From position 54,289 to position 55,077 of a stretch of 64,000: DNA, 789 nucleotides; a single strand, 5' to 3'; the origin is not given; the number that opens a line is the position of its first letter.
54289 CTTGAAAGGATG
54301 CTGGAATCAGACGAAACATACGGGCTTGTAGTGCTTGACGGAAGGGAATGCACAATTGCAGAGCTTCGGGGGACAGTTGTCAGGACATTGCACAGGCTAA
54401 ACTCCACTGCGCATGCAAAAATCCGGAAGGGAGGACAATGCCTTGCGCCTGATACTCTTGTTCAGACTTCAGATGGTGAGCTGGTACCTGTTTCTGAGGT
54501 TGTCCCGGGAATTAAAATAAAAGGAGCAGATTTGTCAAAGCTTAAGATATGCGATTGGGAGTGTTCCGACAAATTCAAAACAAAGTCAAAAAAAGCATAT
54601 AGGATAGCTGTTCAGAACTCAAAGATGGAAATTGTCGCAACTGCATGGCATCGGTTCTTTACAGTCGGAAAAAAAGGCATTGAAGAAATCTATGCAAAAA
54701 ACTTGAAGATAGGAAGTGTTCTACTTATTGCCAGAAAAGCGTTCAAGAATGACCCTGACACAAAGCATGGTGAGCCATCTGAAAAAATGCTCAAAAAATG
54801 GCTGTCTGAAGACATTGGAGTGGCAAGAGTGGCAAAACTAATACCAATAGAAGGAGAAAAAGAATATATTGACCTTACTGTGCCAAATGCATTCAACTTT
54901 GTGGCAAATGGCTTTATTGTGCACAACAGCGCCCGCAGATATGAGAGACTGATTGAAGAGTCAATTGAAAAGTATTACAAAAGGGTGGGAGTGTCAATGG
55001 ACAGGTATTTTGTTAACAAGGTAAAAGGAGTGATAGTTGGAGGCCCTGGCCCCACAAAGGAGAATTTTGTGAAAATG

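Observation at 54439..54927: Mini-intein splitting aRF1 exactly at the catalytic GGQ motif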

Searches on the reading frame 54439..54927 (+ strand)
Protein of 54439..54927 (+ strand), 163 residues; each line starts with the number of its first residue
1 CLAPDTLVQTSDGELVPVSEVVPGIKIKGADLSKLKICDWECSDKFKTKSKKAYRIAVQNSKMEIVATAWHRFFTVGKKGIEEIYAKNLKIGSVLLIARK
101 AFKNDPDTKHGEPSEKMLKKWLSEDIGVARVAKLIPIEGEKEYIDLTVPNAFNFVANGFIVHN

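Call 3: search_protein_families(library=pfam, proteins=[window:54439-54927:+], max_evalue=1)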
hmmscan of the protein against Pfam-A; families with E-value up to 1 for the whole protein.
window:54439-54927:+ (163 aa): 1 family
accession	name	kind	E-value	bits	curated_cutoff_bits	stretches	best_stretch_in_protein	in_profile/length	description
PF14890.11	Intein_splicing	-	6e-17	62.3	35.8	1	13-163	7-155/155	Intein splicing domain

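Call 4: search_protein_families(library=ncbifam, proteins=[window:54439-54927:+], max_evalue=1)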
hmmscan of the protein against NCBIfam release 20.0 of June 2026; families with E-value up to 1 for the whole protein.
window:54439-54927:+ (163 aa): 7 families
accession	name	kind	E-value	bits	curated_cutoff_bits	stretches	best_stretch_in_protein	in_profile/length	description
NF005852.0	PRK07773.1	equivalog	1e-10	40.6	780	2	1-99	398-494/886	replicative DNA helicase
NF038136.1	rSAM_Rv_intein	exception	3e-08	33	700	1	1-75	76-150/574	intein-containing Rv2578c family radical SAM protein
TIGR01445.1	intein_Nterm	domain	1.3e-07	32.5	24.5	1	1-75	1-83/83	intein N-terminal splicing region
TIGR01443.1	intein_Cterm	domain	5.6e-05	23.3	15.6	1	145-163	4-23/24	intein C-terminal splicing region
NF006207.0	PRK08332.1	equivalog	0.0022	15.2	2400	1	78-163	1157-1241/1684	vitamin B12-dependent ribonucleotide reductase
NF038162.1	RtcB_rel_intein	exception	0.055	11.4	1150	1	115-163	527-578/961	intein-containing RtcB family protein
NF038098.1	GyrA_w_intein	exception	0.19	9.5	1850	1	1-74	117-194/1232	intein-containing DNA gyrase subunit A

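Call 13: search_solved_structures(query=window:54439-54927:+, max_evalue=1, show_alignments=2)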
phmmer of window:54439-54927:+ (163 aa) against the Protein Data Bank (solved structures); distinct sequences matched with E-value up to 1: 14.
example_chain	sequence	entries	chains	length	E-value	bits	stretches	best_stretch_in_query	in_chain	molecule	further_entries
5o9i_A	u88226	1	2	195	1.3e-09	41.3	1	51-163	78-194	Transcription initiation factor IIB,Transcription initiation factor IIB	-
4o1r_A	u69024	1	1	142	4.1e-07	33.2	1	135-163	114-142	Replicative DNA helicase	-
5o9j_A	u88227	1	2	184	4.4e-07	33.2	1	50-163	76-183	Transcription initiation factor IIB,Transcription initiation factor IIB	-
1mi8_A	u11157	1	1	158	2e-05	27.8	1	12-162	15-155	DnaB intein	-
6frg_A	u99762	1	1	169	2.5e-05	27.4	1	4-162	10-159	Replicative DNA helicase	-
6frh_A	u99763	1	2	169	2.5e-05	27.4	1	4-162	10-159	Replicative DNA helicase,Replicative DNA helicase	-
4o1s_A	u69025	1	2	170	9e-05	25.6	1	48-97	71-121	V-type ATP synthase alpha chain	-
6fre_A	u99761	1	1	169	0.00066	22.8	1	5-162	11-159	Replicative DNA helicase,Replicative DNA helicase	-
6rpq_A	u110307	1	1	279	0.0023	21.1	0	144-163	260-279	Ubiquitin-like protein SMT3,1108aa long hypothetical cell division control protein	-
6rpp_A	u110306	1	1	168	0.039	17.1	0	130-162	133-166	Cell division control protein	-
1am2_A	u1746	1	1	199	0.1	15.7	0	3-103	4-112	MXE GYRA INTEIN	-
6qaz_A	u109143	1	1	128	0.37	13.9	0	42-76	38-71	cyanophage-like gp41-1 intein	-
1nkv_A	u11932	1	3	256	0.7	13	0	58-109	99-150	HYPOTHETICAL PROTEIN yjhP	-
4oz6_A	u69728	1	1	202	0.79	12.8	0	3-103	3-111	Mxe gyrA intein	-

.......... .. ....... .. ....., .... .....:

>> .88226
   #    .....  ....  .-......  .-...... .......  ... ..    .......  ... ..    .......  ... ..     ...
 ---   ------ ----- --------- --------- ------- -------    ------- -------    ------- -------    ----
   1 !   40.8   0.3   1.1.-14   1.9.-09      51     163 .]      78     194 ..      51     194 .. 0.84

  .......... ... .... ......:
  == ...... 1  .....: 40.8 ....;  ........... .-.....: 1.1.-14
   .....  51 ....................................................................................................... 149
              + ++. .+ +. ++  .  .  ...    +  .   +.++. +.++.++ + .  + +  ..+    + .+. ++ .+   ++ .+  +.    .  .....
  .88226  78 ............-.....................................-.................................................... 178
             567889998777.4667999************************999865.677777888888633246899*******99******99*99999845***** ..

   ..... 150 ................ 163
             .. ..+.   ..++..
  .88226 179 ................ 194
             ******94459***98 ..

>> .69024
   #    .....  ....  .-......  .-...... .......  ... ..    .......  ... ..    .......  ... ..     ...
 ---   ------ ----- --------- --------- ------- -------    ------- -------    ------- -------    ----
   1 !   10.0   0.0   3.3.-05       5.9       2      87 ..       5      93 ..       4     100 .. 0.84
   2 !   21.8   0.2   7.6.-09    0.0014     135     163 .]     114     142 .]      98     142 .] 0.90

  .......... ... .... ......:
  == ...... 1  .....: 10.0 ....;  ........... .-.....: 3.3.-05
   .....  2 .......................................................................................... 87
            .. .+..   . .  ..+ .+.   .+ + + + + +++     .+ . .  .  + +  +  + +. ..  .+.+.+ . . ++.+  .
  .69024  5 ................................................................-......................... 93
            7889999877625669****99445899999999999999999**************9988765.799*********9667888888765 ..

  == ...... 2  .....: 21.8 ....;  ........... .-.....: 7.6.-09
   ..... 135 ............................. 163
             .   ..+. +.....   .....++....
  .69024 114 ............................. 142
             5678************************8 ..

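Call 29: find_related_loci(query=A2, collection=genome_contigs, flank=2500)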
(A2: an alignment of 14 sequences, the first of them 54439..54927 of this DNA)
Query A2 (163 aa) in genome_contigs; peptide patterns used: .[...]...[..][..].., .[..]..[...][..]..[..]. (x = any residue, [..] = any of these).
600 stretches matched a pattern (row limit reached: there are more); 185 encode a relative of the query (tblastn E <= 1e-3); the best 80 are kept; 80 distinct loci.
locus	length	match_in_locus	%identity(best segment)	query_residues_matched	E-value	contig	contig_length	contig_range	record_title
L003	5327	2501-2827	57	1-109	1e-40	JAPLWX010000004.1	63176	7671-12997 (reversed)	MAG: Candidatus Micrarchaeota archaeon isolate LacPavin_0419_WC90_MAG_54_17 LacPavin_0419_WC90_scaffold_186928, whole ge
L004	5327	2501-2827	61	1-109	1e-40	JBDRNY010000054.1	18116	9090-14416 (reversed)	MAG: Candidatus Micrarchaeota archaeon isolate MEGAHIT-group-1.921 k141_5798236, whole genome shotgun sequence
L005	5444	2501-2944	48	1-137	8e-40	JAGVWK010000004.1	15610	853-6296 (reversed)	Candidatus Micrarchaeota archaeon isolate RIFCSPHIGHO2_02_FULL_50_12 rifcsphigho2_02_scaffold_6864, whole genome shotgun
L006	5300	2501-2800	59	1-100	8e-39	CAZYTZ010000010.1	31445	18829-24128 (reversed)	MAG TPA_asm: Candidatus Micrarchaeota archaeon isolate SRP178699_co1_434 genome assembly, contig: NODE_1499_length_31445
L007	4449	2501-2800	55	1-100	2e-35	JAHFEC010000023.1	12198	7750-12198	MAG: Candidatus Micrarchaeota archaeon isolate nzgw26 NODE_5246_length_12199_cov_2.508445, whole genome shotgun sequence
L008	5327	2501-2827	52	1-109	2e-33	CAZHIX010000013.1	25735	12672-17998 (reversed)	MAG TPA_asm: Candidatus Micrarchaeota archaeon isolate SRP263991_co1_512 genome assembly, contig: NODE_2486_length_25735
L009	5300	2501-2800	51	1-100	8e-33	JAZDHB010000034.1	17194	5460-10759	MAG: Candidatus Micrarchaeota archaeon isolate MEGAHIT-group-0.296 k141_16193835, whole genome shotgun sequence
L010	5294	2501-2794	40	1-100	4e-17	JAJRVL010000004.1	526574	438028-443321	MAG: archaeon isolate Dive96_bin10.390 k141_1853870, whole genome shotgun sequence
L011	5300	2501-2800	37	1-100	1e-15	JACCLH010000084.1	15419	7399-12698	MAG: Candidatus Micrarchaeota archaeon isolate Sv348 k141_1766574, whole genome shotgun sequence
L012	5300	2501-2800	36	1-100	1e-15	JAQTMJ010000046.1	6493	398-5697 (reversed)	MAG: Candidatus ainarchaeum sp. isolate STA_38 NODE_27371_length_6493_cov_1.929940_Sandtown_A, whole genome shotgun sequ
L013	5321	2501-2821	34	1-109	2e-14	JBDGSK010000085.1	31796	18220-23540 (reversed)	MAG: Candidatus Nanohaloarchaea archaeon isolate DAL-WCL_22_74C2R DAL-WCL_22_74C2R_85, whole genome shotgun sequence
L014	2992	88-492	31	1-163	8e-15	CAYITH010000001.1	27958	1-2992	MAG TPA_asm: Candidatus Woesearchaeota archaeon isolate ERP119705_co6_1093 genome assembly, contig: NODE_1639_length_279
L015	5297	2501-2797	36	1-100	1e-14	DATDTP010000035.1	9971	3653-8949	MAG TPA_asm: archaeon isolate SMAG_U8034 k141_224366, whole genome shotgun sequence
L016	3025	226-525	38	1-100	3e-14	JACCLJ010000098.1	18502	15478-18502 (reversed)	MAG: Candidatus Micrarchaeota archaeon isolate Sv217 k141_336880, whole genome shotgun sequence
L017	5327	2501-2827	33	1-109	3e-13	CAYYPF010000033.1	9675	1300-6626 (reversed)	MAG TPA_asm: Candidatus Micrarchaeota archaeon isolate binchicken_co387_57 genome assembly, contig: NODE_9500_length_967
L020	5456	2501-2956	33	1-163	2e-12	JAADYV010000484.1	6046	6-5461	MAG: Chloroflexi bacterium isolate TC_15 k99_2611236, whole genome shotgun sequence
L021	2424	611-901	35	1-99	1e-12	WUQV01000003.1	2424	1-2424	MAG: Candidatus Bathyarchaeota archaeon isolate ILS 300 k141_104318, whole genome shotgun sequence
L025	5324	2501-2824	36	1-109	3e-11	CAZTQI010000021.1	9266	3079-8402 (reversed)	MAG TPA_asm: uncultured Candidatus Saccharibacteria bacterium isolate SRP272421_co1_226 genome assembly, contig: NODE_25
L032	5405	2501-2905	33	1-132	3e-10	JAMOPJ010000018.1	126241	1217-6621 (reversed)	MAG: Archaeoglobaceae archaeon isolate 4559-240_metabat1_scaf2bin.032 4559-240_scaffold_19_c1, whole genome shotgun sequ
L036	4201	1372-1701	32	1-106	6e-10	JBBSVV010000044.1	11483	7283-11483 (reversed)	MAG: archaeon isolate H32-bin002_1 H32_bin002_1_000000000044, whole genome shotgun sequence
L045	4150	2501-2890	28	1-163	3e-8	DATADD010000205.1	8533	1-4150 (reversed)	MAG TPA_asm: Actinomycetota bacterium isolate SMAG_U6741 k141_5112769, whole genome shotgun sequence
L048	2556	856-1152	34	1-100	6e-9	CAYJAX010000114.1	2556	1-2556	MAG TPA_asm: Candidatus Woesearchaeota archaeon isolate ERP119705_co9_178 genome assembly, contig: NODE_90384_length_255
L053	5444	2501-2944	28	1-163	1e-7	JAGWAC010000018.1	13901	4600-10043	Candidatus Woesearchaeota archaeon isolate RIFCSPHIGHO2_02_FULL_29_19 rifcsphigho2_02_scaffold_13848, whole genome shotg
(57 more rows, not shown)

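Call 39: predict_structure(alignment_id=A2)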
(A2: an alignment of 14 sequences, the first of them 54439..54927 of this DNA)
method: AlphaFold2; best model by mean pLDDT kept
length: 163 residues; sequences in the alignment: 14
mean_pLDDT: 87.9   pTM: 0.81
mean pLDDT of the five models: 87.9, 87.3, 87.1, 86.7, 85.5
residues with pLDDT >= 90: 125; 70-90: 12; 50-70: 12; < 50: 14
segments of 3 or more residues with pLDDT < 50: 101-109
pLDDT, mean of each block of 10 residues (from residue 1): 97 93 97 93 97 94 92 93 97 90 47 51 77 96 96 95 94
secondary structure, 60 per line:
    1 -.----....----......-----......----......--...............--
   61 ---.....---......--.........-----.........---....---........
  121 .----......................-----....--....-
elements in order: E7-10 E15-17 E26-31 E36-41 E44-58 E64-68 E72-77 E80-85 E94-98 H99-102 H106-109 H113-121 E126-147 E153-156 E159-162

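Call 42: fold_search(model_id=the predicted structure, library=pdb)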
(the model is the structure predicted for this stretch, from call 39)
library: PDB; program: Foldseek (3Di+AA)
matches with E <= 10: 436; with E <= 0.001: 71
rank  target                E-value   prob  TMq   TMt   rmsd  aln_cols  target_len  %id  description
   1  4o1r                  2.1e-10  1.00  0.76  0.87   3.6       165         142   27  Crystal structure of NpuDnaB intein (released 2014-03-19)
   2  6rpq                  6.2e-10  1.00  0.76  0.51   5.1       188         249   22  Crystal structure of PhoCDC21-1 intein (released 2019-08-14)
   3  6frg                  8.9e-10  1.00  0.76  0.79   5.8       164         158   27  Crystal structure of G-1F mutant of Ssp DnaB Mini-Intein variant M86 (released 2019-01-30)
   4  6frh_B                4.6e-09  1.00  0.76  0.82   2.4       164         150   25  Crystal structure of Ssp DnaB Mini-Intein variant M86 (released 2019-01-30)
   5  6frh_A                5.1e-09  1.00  0.75  0.76   4.5       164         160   25  Crystal structure of Ssp DnaB Mini-Intein variant M86 (released 2019-01-30)
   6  1mi8                  7.4e-09  1.00  0.75  0.86   2.1       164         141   24  2.0 Angstrom crystal structure of a DnaB intein from Synechocystis sp. PCC 6803 (released 2003-08-19)
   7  4o1s_A                7.7e-09  1.00  0.76  0.73   4.7       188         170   21  Crystal structure of TvoVMA intein (released 2014-03-19)
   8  6fre                  8.6e-09  1.00  0.77  0.81   2.1       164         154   25  Crystal structure of G-1F/H73A mutant of Ssp DnaB Mini-Intein variant M86 (released 2019-01-30)
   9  2lqm_MODEL_1_A        1.4e-08  1.00  0.71  0.67   5.7       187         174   18  Solution Structures of RadA intein from Pyrococcus horikoshii (released 2012-05-16)
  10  4e2t_B                1.8e-08  1.00  0.76  0.74   4.4       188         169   19  Crystal Structures of RadA intein from Pyrococcus horikoshii (released 2012-05-16)
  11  1am2                  2.1e-08  1.00  0.75  0.68   5.7       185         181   22  GYRA INTEIN FROM MYCOBACTERIUM XENOPI (released 1998-06-24)
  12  4e2t_A                3.1e-08  1.00  0.75  0.71   5.0       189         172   19  Crystal Structures of RadA intein from Pyrococcus horikoshii (released 2012-05-16)
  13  3ifj_A                4.0e-08  1.00  0.72  0.84   3.1       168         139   17  Crystal structure of Mtu recA intein, splicing domain (released 2009-10-06)
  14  6qaz                  4.2e-08  1.00  0.69  0.87   2.0       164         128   24  Crystal structure of gp41-1 intein (released 2019-11-13)
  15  6y75_B                4.2e-08  1.00  0.72  0.78   3.1       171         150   15  BIL2 domain from T.thermophila BUBL1 locus (C1A-N143A) (released 2021-02-03)
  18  5o9i_B                7.8e-08  1.00  0.76  0.70   4.7       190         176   21  Crystal structure of transcription factor IIB Mvu mini-intein (released 2017-11-01)
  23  5o9i_A                1.2e-07  1.00  0.76  0.73   3.2       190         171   20  Crystal structure of transcription factor IIB Mvu mini-intein (released 2017-11-01)
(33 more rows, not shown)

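Call 45: search_protein_families(library=pfam, proteins=[L020:1292-3157:+, L021:485-2422:+, L025:1685-3928:+, L032:2294-5404:+, L036:43-3006:+, L045:1337-3079:+, L053:2-3541:+, L048:202-2256:+], max_evalue=0.000001)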
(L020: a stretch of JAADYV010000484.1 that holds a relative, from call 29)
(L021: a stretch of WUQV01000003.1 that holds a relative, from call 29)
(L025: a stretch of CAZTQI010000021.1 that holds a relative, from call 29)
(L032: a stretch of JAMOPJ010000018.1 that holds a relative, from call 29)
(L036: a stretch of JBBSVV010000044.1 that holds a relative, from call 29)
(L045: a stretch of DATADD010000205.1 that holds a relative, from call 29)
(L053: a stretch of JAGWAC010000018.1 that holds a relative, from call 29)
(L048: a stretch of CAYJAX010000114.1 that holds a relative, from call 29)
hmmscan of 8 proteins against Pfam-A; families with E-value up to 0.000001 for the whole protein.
L020:1292-3157:+ (622 aa): 4 families
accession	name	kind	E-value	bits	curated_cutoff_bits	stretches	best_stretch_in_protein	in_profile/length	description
PF03796.21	DnaB_C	-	9.9e-100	333.6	27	1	205-611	1-255/255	DnaB-like helicase C terminal domain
PF00772.26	DnaB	-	7.3e-29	100.3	23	1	30-130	2-102/103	DnaB-like helicase N terminal domain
PF14890.11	Intein_splicing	-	2.3e-21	76.7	35.8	1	413-555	3-155/155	Intein splicing domain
PF13481.12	AAA_25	-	1.7e-11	44.6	27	1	214-382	23-190/195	AAA domain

L021:485-2422:+ (646 aa): 4 families
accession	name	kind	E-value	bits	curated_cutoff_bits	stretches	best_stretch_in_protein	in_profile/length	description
PF14528.11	LAGLIDADG_3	-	1.1e-18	67.7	22.5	1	342-411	2-82/82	LAGLIDADG-like domain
PF14890.11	Intein_splicing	-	2.6e-17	63.5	35.8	1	59-538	11-155/155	Intein splicing domain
PF13522.11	GATase_6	-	5.9e-15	55.9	27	1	573-643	10-79/130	Glutamine amidotransferase domain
PF13537.11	GATase_7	-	1.6e-10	41.5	25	1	592-643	12-64/123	Glutamine amidotransferase domain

L025:1685-3928:+ (748 aa): 5 families
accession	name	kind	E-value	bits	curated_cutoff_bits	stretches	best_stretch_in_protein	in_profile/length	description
PF00589.27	Phage_integrase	-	4e-36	124.8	27.1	2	125-274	2-136/172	Phage integrase family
PF14890.11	Intein_splicing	-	1.5e-21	77.2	35.8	1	281-697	3-155/155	Intein splicing domain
PF14528.11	LAGLIDADG_3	-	8.3e-18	64.9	22.5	1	481-565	2-81/82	LAGLIDADG-like domain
PF02899.23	Phage_int_SAM_1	-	1.4e-10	41.7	22.3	1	16-102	3-81/83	Phage integrase, N-terminal SAM-like domain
PF13495.12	Phage_int_SAM_4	-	1.2e-09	38.9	27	0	17-69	5-56/85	Phage integrase, N-terminal SAM-like domain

L032:2294-5404:+ (1037 aa): 5 families
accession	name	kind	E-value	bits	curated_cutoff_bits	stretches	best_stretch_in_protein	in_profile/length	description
PF01380.27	SIS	-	1.8e-52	177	25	2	750-870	7-129/131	SIS domain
PF14890.11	Intein_splicing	-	8.6e-29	100.8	35.8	1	77-534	1-155/155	Intein splicing domain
PF13537.11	GATase_7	-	1.9e-19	70.3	25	1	548-661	13-122/123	Glutamine amidotransferase domain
PF14528.11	LAGLIDADG_3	-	3.5e-19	69.3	22.5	1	341-422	1-82/82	LAGLIDADG-like domain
PF13522.11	GATase_6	-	4.9e-19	69.1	27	1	527-656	9-130/130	Glutamine amidotransferase domain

L036:43-3006:+ (988 aa): 4 families
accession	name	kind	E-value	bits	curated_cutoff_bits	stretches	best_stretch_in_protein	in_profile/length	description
PF14528.11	LAGLIDADG_3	-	1.6e-22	80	22.5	1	734-815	2-82/82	LAGLIDADG-like domain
PF21763.2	DHH_CID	-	1.3e-21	77.2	27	1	198-280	1-83/84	DHH-CID domain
PF14890.11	Intein_splicing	-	3.1e-14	53.5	35.8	1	459-956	10-155/155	Intein splicing domain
PF01368.27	DHH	-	2.6e-08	34.6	28.1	1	32-145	2-103/125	DHH family, N-terminal domain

L045:1337-3079:+ (581 aa): 4 families
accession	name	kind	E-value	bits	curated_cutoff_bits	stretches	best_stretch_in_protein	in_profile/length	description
PF03796.21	DnaB_C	-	5e-104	347.6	27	1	190-573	1-254/255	DnaB-like helicase C terminal domain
PF00772.26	DnaB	-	4.2e-34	117.1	23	1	15-116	2-103/103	DnaB-like helicase N terminal domain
PF14890.11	Intein_splicing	-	6.1e-15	55.8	35.8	1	480-518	116-155/155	Intein splicing domain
PF13481.12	AAA_25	-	9.8e-14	51.9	27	1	193-367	17-190/195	AAA domain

L053:2-3541:+ (1180 aa): 6 families
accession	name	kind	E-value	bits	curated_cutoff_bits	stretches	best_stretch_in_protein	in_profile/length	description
PF00004.35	AAA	-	1.7e-69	232.7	21.2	3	978-1069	38-128/131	ATPase family associated with various cellular activities (AAA)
PF14890.11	Intein_splicing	-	3.8e-38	131.1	35.8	3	847-981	8-155/155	Intein splicing domain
PF17862.7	AAA_lid_3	-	2.2e-30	104.2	27.2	2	1094-1136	1-41/45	AAA+ lid domain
PF14528.11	LAGLIDADG_3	-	4.2e-12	46.6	22.5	0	498-562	4-72/82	LAGLIDADG-like domain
PF07724.20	AAA_2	-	6.2e-08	33.3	27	0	136-170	67-90/166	AAA domain (Cdc48 subfamily)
PF23902.1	AAA_lid_PRS2_C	-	3e-07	30.9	34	0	1076-1113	2-39/73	PRS2 AAA+ lid C-terminal domain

L048:202-2256:+ (685 aa): 4 families
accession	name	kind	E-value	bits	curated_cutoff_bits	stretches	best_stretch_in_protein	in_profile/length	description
PF00589.27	Phage_integrase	-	6.7e-42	143.6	27.1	2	97-219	2-135/172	Phage integrase family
PF14890.11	Intein_splicing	-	1.8e-19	70.5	35.8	1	241-635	18-155/155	Intein splicing domain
PF14528.11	LAGLIDADG_3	-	9.1e-17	61.5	22.5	1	424-506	2-81/82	LAGLIDADG-like domain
PF13495.12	Phage_int_SAM_4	-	3.9e-14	53.2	27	1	4-82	2-83/85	Phage integrase, N-terminal SAM-like domain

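Call 57: search_protein_representatives(protein=window:54439-54927:+)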
Query: 163 residues. Proteins with E-value up to 0.001 (for the whole library): 144; up to 1e-10: 17; up to 1e-30: 3. The best 144 are listed.
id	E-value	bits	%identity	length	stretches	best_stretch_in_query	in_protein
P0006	5.3e-56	205.2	65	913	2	1-108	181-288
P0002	1.3e-53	197.4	68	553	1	1-163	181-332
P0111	1.4e-49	184.3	66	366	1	11-163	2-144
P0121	3.0e-20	89.0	36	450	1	1-163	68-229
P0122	4.0e-15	72.3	39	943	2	1-101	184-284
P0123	8.4e-15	71.3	37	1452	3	1-100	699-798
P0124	2.2e-14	69.9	33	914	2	1-100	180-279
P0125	1.9e-13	66.9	37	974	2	1-100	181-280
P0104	2.0e-13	66.8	35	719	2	1-107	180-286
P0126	1.0e-12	64.5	71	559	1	113-163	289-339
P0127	3.8e-12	62.6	36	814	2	1-113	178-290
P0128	4.3e-12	62.5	36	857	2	1-100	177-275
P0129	4.4e-12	62.4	34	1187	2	1-100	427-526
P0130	4.8e-12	62.3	38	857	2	1-100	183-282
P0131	7.7e-12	61.7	33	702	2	1-113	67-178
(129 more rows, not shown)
